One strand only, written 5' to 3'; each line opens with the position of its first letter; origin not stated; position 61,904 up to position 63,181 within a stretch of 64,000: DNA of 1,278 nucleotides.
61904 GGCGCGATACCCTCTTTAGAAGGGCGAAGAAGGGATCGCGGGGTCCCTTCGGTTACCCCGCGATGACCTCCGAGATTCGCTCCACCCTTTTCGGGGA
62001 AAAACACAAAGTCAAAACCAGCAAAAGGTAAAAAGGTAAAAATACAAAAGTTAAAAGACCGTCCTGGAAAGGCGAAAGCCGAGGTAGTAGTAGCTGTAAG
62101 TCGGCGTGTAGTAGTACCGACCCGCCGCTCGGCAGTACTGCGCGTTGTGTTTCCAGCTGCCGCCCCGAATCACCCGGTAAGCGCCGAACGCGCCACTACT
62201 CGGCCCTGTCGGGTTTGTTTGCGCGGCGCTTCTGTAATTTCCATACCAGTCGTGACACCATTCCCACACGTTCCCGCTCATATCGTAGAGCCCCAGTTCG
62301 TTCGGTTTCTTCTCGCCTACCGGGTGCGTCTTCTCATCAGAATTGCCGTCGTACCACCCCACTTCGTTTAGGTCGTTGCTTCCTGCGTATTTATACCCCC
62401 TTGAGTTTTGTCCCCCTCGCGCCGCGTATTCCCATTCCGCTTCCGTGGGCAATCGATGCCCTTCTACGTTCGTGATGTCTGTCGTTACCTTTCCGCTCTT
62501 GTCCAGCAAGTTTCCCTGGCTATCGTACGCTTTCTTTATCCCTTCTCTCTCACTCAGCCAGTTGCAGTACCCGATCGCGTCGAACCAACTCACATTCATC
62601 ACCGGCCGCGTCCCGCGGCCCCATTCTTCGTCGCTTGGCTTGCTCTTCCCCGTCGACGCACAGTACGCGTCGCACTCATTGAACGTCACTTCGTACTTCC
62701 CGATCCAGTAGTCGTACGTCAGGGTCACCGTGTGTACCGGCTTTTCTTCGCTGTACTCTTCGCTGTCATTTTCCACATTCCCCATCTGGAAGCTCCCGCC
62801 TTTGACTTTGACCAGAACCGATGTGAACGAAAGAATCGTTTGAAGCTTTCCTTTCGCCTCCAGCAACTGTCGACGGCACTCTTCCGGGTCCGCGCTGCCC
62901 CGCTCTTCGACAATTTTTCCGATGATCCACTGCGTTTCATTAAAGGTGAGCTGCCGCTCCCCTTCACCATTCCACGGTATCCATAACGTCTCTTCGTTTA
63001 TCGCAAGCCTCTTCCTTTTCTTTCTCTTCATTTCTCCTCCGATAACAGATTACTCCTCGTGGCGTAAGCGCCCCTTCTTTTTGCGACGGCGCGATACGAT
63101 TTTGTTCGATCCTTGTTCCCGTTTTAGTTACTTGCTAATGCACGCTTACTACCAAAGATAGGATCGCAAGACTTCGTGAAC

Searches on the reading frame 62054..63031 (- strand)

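Call 74: search_protein_families(library=pfam, proteins=[window:62054-63031:-], max_evalue=1)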
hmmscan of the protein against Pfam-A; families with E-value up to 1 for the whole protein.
window:62054-63031:- (326 aa): 1 family
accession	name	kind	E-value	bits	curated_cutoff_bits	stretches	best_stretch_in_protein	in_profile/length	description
PF03781.23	FGE-sulfatase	-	1.1e-55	189.6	23.3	1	73-321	5-253/255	Sulfatase-modifying factor enzyme 1-like domain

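Call 75: search_protein_families(library=padloc, proteins=[window:62054-63031:-], max_evalue=0.01)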
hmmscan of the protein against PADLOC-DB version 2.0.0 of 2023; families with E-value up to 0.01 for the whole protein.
window:62054-63031:- (326 aa): 0 families
